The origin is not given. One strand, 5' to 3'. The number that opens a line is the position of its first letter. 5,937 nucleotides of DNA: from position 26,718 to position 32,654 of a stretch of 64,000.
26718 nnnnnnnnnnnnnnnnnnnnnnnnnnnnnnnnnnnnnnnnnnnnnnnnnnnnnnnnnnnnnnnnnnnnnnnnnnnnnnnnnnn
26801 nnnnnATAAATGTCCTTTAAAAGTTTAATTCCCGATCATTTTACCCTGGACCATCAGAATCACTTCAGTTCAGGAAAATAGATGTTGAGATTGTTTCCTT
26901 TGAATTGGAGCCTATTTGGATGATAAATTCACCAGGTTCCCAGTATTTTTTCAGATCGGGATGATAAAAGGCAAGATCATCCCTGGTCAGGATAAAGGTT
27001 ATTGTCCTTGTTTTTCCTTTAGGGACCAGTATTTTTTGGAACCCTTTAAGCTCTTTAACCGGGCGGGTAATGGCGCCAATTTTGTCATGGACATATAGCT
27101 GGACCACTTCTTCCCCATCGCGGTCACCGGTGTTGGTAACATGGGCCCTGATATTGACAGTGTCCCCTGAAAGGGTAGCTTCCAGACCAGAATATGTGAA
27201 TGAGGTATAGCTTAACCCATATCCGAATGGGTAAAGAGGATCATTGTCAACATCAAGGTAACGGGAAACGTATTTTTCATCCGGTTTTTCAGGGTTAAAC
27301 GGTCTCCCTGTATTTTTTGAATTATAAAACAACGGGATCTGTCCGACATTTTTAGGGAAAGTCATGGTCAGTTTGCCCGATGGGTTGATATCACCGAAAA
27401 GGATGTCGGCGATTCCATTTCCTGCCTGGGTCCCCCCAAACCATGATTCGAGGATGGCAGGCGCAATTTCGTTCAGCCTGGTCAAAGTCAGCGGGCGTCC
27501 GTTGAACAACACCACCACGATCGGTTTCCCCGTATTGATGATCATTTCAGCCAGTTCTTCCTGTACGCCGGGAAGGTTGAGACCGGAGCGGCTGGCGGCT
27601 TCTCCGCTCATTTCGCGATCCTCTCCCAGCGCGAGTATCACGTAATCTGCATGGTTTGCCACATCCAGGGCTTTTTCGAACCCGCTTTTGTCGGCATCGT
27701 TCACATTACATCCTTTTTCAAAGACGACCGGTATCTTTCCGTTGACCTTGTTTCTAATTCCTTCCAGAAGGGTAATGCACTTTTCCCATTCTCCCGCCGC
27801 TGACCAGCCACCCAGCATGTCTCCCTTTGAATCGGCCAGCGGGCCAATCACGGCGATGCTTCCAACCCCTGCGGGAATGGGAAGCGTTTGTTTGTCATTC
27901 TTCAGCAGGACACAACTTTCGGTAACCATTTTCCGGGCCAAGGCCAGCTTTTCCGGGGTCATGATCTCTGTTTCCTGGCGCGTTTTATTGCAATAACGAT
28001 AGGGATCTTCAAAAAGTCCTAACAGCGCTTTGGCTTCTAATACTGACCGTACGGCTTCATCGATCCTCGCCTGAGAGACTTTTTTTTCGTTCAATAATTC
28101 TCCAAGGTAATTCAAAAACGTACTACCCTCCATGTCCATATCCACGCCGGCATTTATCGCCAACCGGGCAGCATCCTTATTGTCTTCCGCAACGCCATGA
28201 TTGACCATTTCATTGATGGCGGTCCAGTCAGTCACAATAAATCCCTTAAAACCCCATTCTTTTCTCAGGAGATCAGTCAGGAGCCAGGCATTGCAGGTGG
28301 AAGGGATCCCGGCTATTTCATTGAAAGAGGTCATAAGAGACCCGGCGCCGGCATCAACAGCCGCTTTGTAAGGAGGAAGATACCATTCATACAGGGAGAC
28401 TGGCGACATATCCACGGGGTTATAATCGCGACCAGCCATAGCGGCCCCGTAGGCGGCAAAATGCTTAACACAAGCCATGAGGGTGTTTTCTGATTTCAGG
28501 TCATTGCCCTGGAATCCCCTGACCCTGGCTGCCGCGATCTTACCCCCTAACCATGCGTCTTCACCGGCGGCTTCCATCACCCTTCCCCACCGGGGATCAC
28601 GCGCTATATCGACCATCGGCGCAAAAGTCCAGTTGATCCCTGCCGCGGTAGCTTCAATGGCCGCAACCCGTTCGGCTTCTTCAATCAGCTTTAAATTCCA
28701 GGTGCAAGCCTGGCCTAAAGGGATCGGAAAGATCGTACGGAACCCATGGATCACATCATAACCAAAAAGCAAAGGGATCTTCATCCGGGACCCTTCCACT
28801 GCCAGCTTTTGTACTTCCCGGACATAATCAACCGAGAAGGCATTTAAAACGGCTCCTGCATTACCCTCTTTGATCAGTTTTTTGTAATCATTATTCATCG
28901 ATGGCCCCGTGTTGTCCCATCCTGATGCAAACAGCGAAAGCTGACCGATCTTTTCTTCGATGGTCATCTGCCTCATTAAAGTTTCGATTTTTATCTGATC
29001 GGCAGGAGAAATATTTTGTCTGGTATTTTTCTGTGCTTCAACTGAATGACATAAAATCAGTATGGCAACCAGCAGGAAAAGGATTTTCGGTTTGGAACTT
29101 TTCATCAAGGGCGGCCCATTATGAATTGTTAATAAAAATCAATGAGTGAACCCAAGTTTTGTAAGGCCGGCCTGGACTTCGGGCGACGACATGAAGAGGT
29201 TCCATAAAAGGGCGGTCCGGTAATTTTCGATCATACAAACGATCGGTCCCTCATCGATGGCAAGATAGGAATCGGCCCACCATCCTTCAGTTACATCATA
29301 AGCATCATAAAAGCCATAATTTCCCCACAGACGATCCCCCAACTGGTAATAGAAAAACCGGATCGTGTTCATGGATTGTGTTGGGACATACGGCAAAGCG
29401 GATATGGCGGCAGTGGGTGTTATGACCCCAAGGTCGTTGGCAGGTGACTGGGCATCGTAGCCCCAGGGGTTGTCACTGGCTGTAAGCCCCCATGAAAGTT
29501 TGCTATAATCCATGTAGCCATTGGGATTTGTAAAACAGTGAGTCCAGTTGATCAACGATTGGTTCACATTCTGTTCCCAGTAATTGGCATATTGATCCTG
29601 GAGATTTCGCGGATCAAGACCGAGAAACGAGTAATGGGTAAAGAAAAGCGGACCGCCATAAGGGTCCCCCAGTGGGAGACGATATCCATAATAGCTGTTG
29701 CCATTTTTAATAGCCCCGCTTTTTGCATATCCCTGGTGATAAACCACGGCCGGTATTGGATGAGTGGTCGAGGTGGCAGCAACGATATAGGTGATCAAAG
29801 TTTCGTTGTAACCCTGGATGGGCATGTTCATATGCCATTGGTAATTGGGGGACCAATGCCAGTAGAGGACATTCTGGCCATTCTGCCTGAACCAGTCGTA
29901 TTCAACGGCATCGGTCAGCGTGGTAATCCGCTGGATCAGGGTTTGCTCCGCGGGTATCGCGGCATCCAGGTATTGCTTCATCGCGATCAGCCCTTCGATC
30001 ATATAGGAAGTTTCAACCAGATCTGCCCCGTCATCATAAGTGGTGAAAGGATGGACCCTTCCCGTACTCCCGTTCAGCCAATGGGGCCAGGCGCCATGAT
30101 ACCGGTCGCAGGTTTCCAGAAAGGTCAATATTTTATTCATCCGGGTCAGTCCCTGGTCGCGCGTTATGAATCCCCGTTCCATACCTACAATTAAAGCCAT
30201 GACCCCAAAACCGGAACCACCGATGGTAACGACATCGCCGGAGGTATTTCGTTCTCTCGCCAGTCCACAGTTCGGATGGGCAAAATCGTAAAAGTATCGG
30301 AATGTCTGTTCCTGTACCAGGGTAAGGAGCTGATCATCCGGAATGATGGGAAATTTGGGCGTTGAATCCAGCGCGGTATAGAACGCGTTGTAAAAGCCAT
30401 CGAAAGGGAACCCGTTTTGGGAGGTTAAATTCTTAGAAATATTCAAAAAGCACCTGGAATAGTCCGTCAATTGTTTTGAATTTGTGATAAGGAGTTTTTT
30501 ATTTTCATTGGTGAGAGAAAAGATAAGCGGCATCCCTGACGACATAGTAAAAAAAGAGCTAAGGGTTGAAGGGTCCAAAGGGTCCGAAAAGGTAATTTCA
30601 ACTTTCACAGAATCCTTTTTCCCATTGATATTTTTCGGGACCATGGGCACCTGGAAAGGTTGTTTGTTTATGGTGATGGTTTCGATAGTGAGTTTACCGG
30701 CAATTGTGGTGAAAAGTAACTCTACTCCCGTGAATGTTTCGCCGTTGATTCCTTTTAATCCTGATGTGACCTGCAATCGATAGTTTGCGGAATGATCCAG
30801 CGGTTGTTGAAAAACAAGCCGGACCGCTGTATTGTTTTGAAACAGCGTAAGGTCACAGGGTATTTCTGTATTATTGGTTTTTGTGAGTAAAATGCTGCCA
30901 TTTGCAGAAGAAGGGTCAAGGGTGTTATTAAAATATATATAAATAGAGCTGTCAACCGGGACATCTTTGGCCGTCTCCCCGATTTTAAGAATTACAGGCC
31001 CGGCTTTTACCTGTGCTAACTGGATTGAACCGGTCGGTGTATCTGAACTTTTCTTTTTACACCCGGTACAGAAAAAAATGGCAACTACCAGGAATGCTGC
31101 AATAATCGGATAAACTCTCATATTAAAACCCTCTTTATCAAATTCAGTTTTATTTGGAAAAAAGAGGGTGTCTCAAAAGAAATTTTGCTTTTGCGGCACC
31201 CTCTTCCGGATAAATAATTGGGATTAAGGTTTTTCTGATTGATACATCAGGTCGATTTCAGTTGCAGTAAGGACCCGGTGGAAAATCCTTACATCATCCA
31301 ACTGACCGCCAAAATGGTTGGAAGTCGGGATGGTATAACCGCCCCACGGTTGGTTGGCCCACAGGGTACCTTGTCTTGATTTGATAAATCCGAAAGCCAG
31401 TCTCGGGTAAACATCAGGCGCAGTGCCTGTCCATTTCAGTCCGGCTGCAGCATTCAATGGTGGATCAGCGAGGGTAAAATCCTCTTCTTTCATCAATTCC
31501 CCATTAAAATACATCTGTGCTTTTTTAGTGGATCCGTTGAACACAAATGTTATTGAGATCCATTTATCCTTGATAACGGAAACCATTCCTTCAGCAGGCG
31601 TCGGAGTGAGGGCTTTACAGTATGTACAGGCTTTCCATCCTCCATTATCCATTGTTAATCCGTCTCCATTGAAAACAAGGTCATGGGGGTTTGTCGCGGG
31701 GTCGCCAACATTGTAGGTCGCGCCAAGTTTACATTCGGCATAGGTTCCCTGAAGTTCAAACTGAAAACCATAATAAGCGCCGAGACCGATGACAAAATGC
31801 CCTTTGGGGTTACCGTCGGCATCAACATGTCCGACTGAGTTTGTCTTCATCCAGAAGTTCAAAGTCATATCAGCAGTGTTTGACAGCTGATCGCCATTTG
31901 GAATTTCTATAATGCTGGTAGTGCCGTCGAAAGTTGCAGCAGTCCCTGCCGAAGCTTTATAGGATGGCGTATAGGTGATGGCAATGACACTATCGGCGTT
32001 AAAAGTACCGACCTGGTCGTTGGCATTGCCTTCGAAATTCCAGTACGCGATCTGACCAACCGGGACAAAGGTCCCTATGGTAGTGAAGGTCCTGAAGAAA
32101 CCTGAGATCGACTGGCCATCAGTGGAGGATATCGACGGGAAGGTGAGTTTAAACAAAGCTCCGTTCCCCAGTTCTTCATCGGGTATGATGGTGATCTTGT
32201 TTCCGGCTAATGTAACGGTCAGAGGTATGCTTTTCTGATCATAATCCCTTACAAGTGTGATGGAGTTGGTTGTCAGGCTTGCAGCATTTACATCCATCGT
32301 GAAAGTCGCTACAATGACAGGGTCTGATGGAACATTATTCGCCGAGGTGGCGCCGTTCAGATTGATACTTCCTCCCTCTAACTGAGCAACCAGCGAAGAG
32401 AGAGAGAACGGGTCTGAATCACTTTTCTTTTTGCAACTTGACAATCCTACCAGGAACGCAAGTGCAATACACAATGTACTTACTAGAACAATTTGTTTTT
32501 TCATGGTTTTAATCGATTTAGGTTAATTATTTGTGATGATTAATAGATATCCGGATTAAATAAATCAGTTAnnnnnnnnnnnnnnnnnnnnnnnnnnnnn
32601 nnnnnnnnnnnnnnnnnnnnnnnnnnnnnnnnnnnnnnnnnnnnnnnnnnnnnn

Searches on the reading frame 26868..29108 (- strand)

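Call 15: search_protein_families(library=pfam, proteins=[window:26868-29108:-], max_evalue=0.0001)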
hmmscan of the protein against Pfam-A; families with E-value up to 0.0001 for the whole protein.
window:26868-29108:- (747 aa): 3 families
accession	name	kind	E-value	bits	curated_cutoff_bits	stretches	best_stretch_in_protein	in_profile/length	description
PF00933.27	Glyco_hydro_3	-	4.7e-68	230.4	27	1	49-358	1-315/316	Glycosyl hydrolase family 3 N terminal domain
PF01915.27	Glyco_hydro_3_C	-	7.2e-57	193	31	1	400-634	2-200/200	Glycosyl hydrolase family 3 C-terminal domain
PF14310.12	Fn3-like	-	2.8e-21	75.9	25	1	667-736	1-71/71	Fibronectin type III-like domain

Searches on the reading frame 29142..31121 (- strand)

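Call 15: search_protein_families(library=pfam, proteins=[window:29142-31121:-], max_evalue=0.0001)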
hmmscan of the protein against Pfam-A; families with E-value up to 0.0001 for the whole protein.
window:29142-31121:- (660 aa): 2 families
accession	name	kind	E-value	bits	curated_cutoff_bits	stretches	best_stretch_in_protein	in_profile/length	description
PF10091.15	Glycoamylase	-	2.2e-68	230.5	27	1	433-647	2-221/221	Putative glucoamylase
PF13205.12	Big_5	-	3.7e-16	60.2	23.6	1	49-139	14-105/105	Bacterial Ig-like domain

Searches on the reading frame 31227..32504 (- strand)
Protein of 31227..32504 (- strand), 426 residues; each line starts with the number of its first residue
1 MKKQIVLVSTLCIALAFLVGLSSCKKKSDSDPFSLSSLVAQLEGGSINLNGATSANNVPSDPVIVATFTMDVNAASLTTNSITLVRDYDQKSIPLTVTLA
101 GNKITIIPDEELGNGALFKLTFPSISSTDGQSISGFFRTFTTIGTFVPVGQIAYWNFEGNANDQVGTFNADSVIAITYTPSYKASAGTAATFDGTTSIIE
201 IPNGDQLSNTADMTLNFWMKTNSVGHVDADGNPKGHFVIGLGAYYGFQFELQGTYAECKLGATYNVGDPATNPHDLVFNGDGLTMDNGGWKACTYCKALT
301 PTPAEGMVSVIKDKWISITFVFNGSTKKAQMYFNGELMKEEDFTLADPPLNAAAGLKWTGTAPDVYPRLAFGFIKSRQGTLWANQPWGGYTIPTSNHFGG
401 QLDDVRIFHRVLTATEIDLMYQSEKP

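Call 15: search_protein_families(library=pfam, proteins=[window:31227-32504:-], max_evalue=0.0001)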
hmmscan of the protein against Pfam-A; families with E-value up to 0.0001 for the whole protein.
window:31227-32504:- (426 aa): 2 families
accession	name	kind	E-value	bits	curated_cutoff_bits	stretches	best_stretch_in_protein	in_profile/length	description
PF13385.13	Laminin_G_3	-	8.7e-15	55.6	27.6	0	386-417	119-150/151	Concanavalin A-like lectin/glucanases superfamily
PF13205.12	Big_5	-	1.3e-06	29.5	23.6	1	52-142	13-105/105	Bacterial Ig-like domain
